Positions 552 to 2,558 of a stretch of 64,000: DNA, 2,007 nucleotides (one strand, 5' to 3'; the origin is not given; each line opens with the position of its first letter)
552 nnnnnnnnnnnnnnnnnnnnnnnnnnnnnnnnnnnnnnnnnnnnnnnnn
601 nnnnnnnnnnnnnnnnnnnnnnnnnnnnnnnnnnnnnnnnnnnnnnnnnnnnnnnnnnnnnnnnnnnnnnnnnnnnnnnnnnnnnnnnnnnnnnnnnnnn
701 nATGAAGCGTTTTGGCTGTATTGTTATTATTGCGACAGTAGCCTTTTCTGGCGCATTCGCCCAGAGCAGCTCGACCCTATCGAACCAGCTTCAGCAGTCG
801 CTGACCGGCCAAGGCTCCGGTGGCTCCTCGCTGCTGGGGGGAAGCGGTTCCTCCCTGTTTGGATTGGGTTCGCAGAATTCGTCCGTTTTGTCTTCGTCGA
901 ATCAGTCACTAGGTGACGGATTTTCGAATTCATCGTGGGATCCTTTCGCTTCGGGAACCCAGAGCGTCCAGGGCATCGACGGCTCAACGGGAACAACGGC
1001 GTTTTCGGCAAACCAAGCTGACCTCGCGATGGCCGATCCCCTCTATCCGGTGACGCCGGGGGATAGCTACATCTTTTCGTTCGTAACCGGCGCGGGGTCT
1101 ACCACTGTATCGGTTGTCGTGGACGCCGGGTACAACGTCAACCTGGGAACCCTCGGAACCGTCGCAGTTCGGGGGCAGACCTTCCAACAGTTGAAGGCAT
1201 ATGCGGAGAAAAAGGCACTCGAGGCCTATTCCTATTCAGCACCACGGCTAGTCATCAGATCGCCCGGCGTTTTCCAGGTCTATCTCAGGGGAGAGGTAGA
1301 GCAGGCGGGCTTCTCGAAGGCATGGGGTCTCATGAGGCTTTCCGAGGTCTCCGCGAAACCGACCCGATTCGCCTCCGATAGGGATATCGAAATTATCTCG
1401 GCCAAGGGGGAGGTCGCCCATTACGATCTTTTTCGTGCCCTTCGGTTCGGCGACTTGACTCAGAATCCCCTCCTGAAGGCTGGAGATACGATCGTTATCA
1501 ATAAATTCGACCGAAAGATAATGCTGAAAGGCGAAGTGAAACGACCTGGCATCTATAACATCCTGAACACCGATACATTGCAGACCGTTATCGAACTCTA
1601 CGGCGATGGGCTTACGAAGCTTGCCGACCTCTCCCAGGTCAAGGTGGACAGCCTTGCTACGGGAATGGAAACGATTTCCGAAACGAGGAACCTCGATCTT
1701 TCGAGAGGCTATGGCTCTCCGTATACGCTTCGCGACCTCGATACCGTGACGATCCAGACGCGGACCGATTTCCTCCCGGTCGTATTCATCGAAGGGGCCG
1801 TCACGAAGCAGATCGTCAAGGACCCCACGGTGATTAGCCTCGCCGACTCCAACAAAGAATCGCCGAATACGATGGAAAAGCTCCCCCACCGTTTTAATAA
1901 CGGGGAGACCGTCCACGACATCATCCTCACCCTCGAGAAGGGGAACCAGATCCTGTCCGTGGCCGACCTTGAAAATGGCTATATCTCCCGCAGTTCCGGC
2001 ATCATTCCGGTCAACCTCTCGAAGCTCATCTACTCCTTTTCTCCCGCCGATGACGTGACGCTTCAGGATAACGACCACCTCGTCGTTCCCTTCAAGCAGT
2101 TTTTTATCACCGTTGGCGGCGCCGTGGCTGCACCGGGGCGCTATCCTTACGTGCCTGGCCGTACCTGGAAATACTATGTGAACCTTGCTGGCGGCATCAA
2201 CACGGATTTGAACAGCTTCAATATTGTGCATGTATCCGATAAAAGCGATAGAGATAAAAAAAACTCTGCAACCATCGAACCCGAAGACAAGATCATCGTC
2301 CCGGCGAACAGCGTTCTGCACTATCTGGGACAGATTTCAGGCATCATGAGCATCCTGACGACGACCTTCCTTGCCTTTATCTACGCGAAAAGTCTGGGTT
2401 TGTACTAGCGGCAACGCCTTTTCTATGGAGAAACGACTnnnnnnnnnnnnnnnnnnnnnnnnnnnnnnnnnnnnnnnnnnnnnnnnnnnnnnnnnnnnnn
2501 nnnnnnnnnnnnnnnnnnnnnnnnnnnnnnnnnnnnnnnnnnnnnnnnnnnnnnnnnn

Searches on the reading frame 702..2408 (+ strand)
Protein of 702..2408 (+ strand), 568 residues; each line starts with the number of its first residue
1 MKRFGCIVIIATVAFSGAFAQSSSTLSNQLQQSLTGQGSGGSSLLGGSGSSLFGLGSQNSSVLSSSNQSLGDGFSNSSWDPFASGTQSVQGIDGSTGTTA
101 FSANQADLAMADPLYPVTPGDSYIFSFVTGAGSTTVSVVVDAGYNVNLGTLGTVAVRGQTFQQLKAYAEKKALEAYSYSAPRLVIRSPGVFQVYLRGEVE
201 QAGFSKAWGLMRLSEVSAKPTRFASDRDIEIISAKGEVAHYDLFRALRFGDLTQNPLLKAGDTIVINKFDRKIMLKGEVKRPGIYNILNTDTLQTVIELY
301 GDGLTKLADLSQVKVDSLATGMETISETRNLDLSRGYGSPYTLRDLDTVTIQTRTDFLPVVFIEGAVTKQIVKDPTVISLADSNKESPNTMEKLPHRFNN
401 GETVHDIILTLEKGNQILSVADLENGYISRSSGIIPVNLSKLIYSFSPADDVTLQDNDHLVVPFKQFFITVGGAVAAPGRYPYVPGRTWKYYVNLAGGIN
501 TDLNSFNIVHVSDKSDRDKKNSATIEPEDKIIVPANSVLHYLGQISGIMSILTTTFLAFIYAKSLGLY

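Call 52: search_protein_families(library=pfam, proteins=[window:702-2408:+])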
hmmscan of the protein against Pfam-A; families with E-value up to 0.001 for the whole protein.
window:702-2408:+ (568 aa): 2 families
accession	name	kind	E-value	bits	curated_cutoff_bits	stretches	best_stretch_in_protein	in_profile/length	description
PF10531.15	SLBB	-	1.9e-08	34.4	27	0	273-315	2-43/55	SLBB domain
PF22461.2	SLBB_2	-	3.5e-06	27.4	27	0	272-315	2-46/79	SLBB domain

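Call 83: find_encoding_contigs(protein=window:702-2408:+, flank=10000, max_places=10)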
Protein window:702-2408:+ (568 aa): 5 contigs read that carry it; 3 places shown.
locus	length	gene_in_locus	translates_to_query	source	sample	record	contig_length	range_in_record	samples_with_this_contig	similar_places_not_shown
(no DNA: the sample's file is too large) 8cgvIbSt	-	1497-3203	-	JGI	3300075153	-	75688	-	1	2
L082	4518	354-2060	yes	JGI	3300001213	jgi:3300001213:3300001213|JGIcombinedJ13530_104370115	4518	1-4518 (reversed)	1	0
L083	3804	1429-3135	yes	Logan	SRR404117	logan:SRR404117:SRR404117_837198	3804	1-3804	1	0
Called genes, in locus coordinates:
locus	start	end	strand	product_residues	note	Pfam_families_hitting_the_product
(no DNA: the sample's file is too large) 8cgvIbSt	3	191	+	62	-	?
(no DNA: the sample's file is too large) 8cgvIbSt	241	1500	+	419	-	PF02706:Wzz (weak), PF13807:GNVR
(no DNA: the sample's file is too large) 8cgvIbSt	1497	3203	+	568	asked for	PF10531:SLBB (faint), PF22461:SLBB_2 (faint)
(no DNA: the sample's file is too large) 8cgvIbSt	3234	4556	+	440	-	PF03721:UDPG_MGDP_dh_N, PF00984:UDPG_MGDP_dh, PF03720:UDPG_MGDP_dh_C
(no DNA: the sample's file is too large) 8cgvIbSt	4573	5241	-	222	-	PF04991:LicD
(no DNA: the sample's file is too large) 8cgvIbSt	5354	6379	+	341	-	PF00155:Aminotran_1_2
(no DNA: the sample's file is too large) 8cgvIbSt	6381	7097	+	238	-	PF00483:NTP_transferase, PF12804:NTP_transf_3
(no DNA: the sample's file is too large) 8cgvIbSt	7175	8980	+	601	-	PF00483:NTP_transferase, PF12804:NTP_transf_3, PF00155:Aminotran_1_2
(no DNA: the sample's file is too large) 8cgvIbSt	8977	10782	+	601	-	PF00664:ABC_membrane, PF00005:ABC_tran, PF02463:SMC_N (weak)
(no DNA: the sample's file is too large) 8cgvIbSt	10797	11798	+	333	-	-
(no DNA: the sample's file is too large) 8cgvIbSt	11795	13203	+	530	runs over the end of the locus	PF14052:Caps_assemb_Wzi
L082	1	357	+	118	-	?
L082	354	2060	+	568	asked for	PF10531:SLBB (faint), PF22461:SLBB_2 (faint)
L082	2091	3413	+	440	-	PF03721:UDPG_MGDP_dh_N, PF00984:UDPG_MGDP_dh, PF03720:UDPG_MGDP_dh_C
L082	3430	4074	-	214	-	PF04991:LicD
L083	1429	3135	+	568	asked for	PF10531:SLBB (faint), PF22461:SLBB_2 (faint)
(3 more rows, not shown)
